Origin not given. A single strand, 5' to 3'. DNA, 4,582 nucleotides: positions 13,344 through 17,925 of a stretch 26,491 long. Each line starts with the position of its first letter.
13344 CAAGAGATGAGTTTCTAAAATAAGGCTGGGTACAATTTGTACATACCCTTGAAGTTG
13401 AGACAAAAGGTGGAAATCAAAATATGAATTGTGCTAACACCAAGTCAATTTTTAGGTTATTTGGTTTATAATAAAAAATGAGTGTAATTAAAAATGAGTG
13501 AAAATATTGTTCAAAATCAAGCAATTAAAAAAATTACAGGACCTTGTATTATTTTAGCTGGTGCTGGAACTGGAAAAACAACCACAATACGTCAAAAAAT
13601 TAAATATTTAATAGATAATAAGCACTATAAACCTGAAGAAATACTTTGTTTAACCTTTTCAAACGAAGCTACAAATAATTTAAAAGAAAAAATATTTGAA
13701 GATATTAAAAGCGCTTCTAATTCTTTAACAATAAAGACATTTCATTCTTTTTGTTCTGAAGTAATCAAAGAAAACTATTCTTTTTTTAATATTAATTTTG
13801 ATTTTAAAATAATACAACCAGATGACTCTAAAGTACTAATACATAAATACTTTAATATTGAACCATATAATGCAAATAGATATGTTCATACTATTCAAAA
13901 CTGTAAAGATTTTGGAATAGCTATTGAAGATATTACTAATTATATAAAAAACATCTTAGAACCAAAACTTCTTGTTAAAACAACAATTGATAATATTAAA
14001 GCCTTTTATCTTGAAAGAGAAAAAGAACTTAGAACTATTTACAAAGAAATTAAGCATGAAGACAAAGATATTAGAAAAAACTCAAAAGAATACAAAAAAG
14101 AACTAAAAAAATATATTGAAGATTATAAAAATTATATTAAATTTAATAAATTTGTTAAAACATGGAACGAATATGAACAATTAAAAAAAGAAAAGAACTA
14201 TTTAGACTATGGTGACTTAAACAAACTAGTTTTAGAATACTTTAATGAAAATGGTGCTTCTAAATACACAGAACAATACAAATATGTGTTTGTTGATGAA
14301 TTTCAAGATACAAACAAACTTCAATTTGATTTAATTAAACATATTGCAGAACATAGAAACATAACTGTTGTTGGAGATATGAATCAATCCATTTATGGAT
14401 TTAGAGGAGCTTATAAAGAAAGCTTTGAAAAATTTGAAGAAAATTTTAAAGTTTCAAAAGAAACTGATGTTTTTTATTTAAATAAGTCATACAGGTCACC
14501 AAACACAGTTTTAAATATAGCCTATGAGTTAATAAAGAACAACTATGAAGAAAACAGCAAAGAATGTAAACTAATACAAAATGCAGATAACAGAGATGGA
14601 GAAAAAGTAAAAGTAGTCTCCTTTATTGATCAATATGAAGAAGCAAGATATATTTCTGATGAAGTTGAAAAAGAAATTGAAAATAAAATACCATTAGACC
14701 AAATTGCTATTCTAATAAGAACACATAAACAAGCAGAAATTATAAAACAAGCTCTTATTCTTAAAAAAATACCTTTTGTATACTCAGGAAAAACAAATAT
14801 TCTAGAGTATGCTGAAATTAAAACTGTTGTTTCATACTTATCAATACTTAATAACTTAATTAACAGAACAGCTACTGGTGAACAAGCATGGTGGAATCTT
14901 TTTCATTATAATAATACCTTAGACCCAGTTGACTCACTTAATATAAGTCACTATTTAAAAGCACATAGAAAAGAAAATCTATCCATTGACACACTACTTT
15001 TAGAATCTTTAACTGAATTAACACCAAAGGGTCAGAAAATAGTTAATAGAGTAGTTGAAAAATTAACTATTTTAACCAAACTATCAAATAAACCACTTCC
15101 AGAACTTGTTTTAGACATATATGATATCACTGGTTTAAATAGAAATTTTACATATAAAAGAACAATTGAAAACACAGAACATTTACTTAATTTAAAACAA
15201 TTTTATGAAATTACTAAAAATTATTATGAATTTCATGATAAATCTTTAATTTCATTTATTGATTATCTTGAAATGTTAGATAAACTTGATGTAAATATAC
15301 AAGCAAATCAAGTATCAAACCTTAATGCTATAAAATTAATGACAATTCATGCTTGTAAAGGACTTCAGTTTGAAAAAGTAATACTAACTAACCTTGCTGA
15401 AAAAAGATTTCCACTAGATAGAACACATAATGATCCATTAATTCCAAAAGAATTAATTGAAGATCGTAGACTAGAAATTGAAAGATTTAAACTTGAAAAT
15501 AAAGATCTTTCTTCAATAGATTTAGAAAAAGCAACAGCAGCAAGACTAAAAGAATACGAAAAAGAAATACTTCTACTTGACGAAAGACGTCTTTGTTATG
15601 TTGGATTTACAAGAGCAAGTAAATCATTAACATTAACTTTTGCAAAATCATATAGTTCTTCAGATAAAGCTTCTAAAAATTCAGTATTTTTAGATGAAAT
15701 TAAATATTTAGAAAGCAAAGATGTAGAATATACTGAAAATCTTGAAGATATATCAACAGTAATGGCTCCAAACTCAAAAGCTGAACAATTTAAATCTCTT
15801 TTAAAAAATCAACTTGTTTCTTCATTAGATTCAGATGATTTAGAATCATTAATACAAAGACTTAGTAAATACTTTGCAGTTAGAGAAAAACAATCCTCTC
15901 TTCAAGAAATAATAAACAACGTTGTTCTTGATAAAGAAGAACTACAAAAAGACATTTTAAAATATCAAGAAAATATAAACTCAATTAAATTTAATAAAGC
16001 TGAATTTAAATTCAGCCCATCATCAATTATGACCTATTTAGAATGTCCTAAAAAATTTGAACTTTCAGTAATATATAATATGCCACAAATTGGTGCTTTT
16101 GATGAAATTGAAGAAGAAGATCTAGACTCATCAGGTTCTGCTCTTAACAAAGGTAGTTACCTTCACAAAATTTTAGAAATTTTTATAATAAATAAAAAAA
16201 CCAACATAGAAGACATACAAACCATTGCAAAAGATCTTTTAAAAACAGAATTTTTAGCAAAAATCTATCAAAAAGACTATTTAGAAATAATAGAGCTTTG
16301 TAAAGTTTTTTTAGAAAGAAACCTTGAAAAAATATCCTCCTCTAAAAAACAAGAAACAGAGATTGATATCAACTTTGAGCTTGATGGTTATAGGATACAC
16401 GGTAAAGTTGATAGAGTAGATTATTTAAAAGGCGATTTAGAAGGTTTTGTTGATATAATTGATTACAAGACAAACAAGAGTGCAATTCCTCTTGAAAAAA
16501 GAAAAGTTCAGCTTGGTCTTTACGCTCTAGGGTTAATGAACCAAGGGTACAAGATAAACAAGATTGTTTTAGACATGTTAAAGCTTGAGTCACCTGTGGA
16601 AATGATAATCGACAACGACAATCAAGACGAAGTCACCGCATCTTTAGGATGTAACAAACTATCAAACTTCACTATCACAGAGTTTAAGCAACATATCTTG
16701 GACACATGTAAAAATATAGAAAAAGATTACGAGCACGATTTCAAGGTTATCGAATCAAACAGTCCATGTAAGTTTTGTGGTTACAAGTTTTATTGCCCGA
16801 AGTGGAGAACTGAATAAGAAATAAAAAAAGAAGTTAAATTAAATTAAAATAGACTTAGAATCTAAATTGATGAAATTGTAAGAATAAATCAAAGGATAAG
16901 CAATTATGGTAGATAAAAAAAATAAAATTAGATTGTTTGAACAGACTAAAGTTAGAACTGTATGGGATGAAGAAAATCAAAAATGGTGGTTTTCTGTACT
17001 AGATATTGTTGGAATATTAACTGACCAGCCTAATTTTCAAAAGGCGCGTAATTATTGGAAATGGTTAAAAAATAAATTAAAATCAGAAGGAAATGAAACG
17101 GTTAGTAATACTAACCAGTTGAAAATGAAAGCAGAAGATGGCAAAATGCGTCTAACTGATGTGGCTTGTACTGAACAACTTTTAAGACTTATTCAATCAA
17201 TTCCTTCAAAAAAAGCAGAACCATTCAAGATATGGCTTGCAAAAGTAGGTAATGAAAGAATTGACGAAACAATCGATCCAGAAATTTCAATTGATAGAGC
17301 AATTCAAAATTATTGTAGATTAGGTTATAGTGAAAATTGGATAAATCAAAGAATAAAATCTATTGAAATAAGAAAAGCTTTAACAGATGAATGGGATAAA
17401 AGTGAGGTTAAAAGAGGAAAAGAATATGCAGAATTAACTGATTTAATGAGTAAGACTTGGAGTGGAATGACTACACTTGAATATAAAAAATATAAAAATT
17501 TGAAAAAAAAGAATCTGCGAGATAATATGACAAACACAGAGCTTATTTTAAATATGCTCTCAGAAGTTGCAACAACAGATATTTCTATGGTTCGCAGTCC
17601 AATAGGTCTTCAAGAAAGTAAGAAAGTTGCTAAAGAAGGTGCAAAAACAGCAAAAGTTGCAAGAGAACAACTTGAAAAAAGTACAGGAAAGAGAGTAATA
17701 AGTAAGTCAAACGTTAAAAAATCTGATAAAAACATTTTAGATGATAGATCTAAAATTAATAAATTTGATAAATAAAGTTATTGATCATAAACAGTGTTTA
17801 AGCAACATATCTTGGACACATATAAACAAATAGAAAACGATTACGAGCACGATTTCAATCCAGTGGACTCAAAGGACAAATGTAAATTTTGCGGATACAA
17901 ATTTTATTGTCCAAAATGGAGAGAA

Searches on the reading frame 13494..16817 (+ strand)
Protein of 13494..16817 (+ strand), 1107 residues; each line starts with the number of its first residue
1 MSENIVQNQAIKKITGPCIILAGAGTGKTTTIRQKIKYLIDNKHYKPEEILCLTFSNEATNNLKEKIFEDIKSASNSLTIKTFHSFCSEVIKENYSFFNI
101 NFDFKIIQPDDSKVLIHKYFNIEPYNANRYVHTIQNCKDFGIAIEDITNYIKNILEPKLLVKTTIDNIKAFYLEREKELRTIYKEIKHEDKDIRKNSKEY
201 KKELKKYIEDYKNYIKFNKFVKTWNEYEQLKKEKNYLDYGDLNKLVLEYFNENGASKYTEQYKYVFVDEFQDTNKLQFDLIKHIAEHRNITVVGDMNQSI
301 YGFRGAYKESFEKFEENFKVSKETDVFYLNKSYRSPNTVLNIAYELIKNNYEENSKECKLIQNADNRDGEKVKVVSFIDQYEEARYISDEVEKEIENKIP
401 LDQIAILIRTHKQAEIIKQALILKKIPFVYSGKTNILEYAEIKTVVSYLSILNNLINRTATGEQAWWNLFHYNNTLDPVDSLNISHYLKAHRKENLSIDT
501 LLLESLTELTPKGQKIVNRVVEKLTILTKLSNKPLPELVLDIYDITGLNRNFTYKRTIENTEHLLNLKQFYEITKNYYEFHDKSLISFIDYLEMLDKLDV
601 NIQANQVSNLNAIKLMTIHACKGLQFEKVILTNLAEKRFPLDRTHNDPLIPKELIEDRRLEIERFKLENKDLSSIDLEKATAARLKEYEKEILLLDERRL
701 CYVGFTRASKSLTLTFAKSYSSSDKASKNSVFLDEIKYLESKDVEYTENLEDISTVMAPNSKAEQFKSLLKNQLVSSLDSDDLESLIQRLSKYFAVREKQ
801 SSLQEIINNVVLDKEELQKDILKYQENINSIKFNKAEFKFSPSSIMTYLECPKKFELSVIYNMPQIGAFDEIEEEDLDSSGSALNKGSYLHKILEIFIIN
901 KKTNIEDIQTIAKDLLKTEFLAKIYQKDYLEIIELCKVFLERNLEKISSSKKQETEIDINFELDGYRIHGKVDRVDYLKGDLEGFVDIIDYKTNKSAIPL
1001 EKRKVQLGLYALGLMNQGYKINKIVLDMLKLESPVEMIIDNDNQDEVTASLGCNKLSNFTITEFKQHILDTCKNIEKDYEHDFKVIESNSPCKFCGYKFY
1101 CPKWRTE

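Call 23: search_protein_families(library=pfam, proteins=[window:13494-16817:+], max_evalue=0.01)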
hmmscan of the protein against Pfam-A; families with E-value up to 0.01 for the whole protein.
window:13494-16817:+ (1107 aa): 8 families
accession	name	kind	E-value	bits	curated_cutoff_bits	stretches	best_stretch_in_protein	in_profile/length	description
PF00580.27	UvrD-helicase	-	6.1e-65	220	23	1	7-319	5-271/271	UvrD/REP helicase N-terminal domain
PF13361.12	UvrD_C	-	6.7e-43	147.9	25.6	1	328-718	2-349/350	UvrD-like helicase C-terminal domain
PF13245.12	AAA_19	-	1.3e-24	87.3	25.1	1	7-304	1-134/134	AAA domain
PF12705.13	PDDEXK_1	-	2e-24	87.3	22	1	840-1102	2-247/247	PD-(D/E)XK nuclease superfamily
PF01443.25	Viral_helicase1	-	9.3e-08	32.6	21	0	258-341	57-138/228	Viral superfamily 1 RNA helicase core domain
PF13086.12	AAA_11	-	1.1e-06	29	27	1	6-212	14-156/257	AAA domain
PF13538.12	UvrD_C_2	-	1.9e-06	28.1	27.4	0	696-714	33-51/52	UvrD-like helicase C-terminal domain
PF13604.12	AAA_30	-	0.00021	21.5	27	0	7-67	6-66/191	AAA domain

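Call 51: search_protein_families(library=padloc, proteins=[window:13494-16817:+], max_evalue=0.001)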
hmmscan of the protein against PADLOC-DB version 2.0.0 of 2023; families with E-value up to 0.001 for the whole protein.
window:13494-16817:+ (1107 aa): 41 families (the best 25 are shown)
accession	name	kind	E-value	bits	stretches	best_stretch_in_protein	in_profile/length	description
PDLC00114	GajB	-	1.4e-70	236.7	3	202-659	157-594/635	UrvD helicase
PDLC03802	RTasHel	-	2.4e-70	236.2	2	3-454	6-365/675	DRT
PDLC00117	GajB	-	5.3e-55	185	4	175-446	127-395/604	UrvD helicase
PDLC00132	GajB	-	1.5e-54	183.7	2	199-646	151-574/625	UrvD helicase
PDLC00103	GajB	-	2.9e-50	169.8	1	9-639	23-547/612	UrvD helicase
PDLC00121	GajB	-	2.5e-39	133.3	2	221-428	161-360/565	UrvD helicase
PDLC00107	GajB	-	4.1e-39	132.7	3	165-460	125-400/587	UrvD helicase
PDLC00134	GajB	-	2.8e-36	123.5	2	178-413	129-360/431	UrvD helicase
PDLC00116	GajB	-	4.6e-32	109.4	2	232-412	128-302/557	UrvD helicase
PDLC00104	GajB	-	6e-32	109.1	1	7-420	7-314/574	UrvD helicase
PDLC00144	GajB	-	9.3e-32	108.3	2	260-453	159-350/559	UrvD helicase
PDLC00130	GajB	-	1.5e-31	107.4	2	255-355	199-298/589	UrvD helicase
PDLC00127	GajB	-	7.1e-29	98.7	2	176-408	115-344/594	UrvD helicase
PDLC00119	GajB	-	8.7e-25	85.7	1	5-356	6-303/565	UrvD helicase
PDLC00122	GajB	-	7.5e-24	82.5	2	199-457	95-340/502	UrvD helicase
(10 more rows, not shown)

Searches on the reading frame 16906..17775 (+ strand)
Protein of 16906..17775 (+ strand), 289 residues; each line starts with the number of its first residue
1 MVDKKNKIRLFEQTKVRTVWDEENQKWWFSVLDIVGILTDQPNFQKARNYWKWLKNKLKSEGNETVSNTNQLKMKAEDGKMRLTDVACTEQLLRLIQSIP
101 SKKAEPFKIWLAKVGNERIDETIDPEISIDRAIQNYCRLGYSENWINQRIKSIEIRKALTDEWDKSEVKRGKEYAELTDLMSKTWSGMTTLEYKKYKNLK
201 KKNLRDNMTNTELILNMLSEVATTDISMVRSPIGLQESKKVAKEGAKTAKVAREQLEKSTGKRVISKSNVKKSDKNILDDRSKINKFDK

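Call 23: search_protein_families(library=pfam, proteins=[window:16906-17775:+], max_evalue=0.01)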
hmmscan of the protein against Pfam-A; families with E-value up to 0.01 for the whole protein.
window:16906-17775:+ (289 aa): 1 family
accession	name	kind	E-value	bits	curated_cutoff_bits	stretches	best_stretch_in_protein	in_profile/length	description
PF02498.22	Bro-N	-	4.5e-10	40.4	25.6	1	15-113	1-92/96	BRO family, N-terminal domain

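Call 51: search_protein_families(library=padloc, proteins=[window:16906-17775:+], max_evalue=0.001)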
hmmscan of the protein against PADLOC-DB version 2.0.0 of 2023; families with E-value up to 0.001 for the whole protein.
window:16906-17775:+ (289 aa): 3 families
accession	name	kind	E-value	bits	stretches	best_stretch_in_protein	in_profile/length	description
PDLC04920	PDC-S13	-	4e-123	408.3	1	4-278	3-274/286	-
PDLC04841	PDC-S04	-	3.7e-40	136.4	1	3-121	2-119/292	-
PDLC04962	PDC-S22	-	9.5e-06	22.9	1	146-263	160-271/281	-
